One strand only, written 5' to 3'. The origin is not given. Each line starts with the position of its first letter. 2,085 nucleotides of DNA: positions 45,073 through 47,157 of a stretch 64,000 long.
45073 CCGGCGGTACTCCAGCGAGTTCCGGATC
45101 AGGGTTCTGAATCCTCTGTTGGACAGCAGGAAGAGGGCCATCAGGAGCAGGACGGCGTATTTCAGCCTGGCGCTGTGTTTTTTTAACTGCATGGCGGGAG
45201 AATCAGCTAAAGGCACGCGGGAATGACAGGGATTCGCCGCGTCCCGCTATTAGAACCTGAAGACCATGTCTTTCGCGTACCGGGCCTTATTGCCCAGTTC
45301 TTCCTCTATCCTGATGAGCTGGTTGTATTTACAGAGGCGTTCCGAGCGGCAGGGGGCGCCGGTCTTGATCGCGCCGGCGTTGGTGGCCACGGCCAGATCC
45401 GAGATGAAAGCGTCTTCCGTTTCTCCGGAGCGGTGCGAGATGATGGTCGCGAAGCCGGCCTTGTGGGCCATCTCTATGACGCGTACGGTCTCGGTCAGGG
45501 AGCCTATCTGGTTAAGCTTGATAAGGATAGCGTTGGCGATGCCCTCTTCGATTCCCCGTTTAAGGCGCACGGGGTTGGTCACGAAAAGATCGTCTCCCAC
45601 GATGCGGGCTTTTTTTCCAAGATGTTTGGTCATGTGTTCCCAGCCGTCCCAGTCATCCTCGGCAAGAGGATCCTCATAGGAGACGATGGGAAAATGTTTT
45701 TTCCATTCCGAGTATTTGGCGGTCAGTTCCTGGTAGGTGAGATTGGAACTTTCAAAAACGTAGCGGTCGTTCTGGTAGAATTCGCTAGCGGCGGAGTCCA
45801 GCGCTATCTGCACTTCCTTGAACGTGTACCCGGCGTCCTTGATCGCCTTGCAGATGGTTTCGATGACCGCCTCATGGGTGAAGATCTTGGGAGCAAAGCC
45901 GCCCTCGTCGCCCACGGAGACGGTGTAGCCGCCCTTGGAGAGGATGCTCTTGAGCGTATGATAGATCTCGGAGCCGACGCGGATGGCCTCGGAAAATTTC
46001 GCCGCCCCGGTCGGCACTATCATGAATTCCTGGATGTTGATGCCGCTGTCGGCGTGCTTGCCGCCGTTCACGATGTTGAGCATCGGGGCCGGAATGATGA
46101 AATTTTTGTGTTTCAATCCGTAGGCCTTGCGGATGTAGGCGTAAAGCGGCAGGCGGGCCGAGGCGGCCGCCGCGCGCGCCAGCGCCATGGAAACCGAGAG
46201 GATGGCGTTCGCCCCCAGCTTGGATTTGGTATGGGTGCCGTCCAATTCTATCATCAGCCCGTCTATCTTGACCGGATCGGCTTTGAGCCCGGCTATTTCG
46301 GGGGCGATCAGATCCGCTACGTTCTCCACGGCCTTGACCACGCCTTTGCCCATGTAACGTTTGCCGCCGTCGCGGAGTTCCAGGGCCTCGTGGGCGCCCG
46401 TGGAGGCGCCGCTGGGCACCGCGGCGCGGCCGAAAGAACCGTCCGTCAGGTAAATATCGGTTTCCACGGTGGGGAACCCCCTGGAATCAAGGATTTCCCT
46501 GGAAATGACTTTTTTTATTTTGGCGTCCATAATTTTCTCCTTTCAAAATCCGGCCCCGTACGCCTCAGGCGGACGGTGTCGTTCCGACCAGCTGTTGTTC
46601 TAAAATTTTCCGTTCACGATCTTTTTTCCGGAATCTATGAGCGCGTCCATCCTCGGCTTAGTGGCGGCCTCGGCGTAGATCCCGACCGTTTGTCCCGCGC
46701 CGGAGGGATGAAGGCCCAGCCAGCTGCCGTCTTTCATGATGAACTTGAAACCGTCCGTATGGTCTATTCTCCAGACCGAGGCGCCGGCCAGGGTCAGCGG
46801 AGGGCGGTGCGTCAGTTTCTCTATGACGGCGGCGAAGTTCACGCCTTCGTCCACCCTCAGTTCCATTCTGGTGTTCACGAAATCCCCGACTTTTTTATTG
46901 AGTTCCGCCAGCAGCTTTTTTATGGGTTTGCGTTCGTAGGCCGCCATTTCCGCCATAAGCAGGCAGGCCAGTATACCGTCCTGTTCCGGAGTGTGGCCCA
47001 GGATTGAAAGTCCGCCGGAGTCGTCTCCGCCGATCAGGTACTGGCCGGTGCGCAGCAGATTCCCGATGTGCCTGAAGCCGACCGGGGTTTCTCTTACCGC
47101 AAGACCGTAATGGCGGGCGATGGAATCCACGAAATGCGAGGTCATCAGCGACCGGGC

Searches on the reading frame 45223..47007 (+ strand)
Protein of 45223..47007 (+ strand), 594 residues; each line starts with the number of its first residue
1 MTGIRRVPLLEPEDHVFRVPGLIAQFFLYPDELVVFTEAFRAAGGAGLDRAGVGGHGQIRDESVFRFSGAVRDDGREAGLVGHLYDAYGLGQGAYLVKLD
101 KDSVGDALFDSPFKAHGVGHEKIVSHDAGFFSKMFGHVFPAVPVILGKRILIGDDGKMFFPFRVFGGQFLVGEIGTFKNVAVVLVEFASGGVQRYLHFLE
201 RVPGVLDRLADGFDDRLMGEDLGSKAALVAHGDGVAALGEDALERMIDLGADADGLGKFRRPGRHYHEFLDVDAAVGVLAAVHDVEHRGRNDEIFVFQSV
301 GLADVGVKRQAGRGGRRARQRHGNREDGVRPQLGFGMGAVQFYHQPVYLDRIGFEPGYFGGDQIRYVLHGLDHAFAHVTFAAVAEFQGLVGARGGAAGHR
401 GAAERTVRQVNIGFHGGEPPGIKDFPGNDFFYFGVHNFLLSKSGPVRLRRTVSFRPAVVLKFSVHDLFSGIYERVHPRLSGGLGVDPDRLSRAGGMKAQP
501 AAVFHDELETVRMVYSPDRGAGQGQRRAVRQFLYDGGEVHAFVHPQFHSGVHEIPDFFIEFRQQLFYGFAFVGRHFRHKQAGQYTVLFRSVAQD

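Call 79: find_encoding_contigs(protein=window:45223-47007:+, flank=10000, max_places=1)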
Protein window:45223-47007:+ (594 aa): no gene with exactly this product is on record in the collection.
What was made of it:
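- Tried and rejected: One exact-protein look-up failed because the ORF start I chose is not the annotated one (call 79).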
